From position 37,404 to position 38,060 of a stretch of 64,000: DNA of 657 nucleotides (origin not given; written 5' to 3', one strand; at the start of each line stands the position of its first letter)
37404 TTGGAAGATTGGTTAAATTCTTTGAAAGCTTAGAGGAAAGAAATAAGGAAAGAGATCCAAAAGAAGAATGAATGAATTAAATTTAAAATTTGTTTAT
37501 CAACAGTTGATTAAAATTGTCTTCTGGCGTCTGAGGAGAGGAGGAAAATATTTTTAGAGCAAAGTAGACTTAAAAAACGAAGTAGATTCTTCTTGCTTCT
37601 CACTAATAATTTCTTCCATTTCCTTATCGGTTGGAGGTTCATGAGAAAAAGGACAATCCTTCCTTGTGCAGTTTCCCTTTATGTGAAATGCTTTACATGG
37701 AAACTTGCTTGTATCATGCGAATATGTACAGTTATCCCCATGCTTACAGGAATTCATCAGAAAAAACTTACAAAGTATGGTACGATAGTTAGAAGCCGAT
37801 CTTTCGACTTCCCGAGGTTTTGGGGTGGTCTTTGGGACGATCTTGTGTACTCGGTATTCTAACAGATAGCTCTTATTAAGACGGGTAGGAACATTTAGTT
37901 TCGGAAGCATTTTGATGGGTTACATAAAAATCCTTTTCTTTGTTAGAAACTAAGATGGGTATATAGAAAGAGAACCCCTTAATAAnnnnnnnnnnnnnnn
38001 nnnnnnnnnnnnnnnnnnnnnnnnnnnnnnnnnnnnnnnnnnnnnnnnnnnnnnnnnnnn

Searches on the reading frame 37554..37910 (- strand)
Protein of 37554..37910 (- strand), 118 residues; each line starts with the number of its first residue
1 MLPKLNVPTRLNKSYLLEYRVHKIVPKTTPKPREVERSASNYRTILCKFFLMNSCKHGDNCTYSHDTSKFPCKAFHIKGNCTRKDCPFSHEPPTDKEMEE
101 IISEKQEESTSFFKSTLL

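Call 17: search_protein_families(library=pfam, proteins=[window:37554-37910:-], max_evalue=0.001)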
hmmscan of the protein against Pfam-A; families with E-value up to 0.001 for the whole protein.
window:37554-37910:- (118 aa): 11 families
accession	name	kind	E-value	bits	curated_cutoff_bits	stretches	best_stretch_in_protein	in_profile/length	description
PF25542.1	zf-CCCH_12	-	1.1e-09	38.2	27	1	71-92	8-29/30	CCCH zinc finger domain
PF00642.30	zf-CCCH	-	1.6e-09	37.9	20.5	1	42-66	1-26/27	Zinc finger C-x8-C-x5-C-x3-H type (and similar)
PF18345.7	zf_CCCH_4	-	5.7e-09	36.2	29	1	47-65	1-19/19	Zinc finger domain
PF22623.2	zf-CCCH_9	-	7e-09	35.9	27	1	70-96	1-28/38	KIAA1064-like, CCCH zinc finger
PF14608.12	zf-CCCH_2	-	3.4e-08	34.1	25.8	2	46-65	1-18/19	RNA-binding, Nab2-type zinc finger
PF18044.7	zf-CCCH_4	-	7.3e-08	32.4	24.6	1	46-66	2-22/22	CCCH-type zinc finger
PF25261.1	zf-CCCH_PARP12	-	2.9e-06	27.8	27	1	46-67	16-40/45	PARP12-like CCCH zinc finger tandem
PF25584.1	zf-CCCH_RBM22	-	3.8e-05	24.1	53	0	44-64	4-24/36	RBM22 CCCH zinc finger domain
PF15663.11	zf-CCCH_3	-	4.2e-05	24.1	31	1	47-101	8-64/110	Zinc-finger containing family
PF16131.11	Torus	-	0.00021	22.2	29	0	37-66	63-92/109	Torus domain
PF25585.1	zf-CCCH_DUS3L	-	0.001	19.5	30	1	46-69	4-28/32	DUS3L CCCH zinc finger domain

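Call 69: search_solved_structures(query=window:37557-37910:-, max_evalue=0.1)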
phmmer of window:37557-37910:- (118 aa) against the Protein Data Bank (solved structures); distinct sequences matched with E-value up to 0.1: 27.
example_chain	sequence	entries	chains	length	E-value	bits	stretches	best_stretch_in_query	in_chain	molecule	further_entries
2cqe_A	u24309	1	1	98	1e-12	51.6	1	45-102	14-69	KIAA1064 protein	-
9oxe_C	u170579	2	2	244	7.8e-12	48.7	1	38-96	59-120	Isoform 2 of Cleavage and polyadenylation specificity factor subunit 4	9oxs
6dnh_C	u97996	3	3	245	8e-12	48.7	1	38-96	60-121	Cleavage and polyadenylation specificity factor subunit 4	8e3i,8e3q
6urg_C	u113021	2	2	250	8.6e-12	48.6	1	38-96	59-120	Cleavage and polyadenylation specificity factor subunit 4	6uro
8r8r_C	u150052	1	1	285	2.1e-11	47.3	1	38-96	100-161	Cleavage and polyadenylation specificity factor subunit 4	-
6fuw_C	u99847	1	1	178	3.4e-11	46.6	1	39-96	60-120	Cleavage and polyadenylation specificity factor subunit 4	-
2d9n_A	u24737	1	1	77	2.4e-09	40.7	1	39-96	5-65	Cleavage and polyadenylation specificity factor, 30 kDa subunit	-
2rhk_C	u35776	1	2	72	2.6e-08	37.4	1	40-96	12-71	Cleavage and polyadenylation specificity factor subunit 4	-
6nzl_A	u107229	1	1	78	3.2e-05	27.4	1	37-66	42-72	Cytoplasmic zinc-finger protein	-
1rgo_A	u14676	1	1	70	0.00073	23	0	40-69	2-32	Butyrate response factor 2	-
1m9o_A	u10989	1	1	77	0.001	22.6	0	38-68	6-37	Tristetraproline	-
9y10_A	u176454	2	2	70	0.0021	21.5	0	41-90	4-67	C3H1-type domain-containing protein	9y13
7zgp_B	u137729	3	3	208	0.0031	21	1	43-96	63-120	mRNA 3'-end-processing protein YTH1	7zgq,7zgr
6eoj_B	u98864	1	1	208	0.0031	21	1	43-96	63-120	mRNA 3'-end-processing protein YTH1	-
3d2n_A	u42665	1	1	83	0.031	17.8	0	46-101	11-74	Muscleblind-like protein 1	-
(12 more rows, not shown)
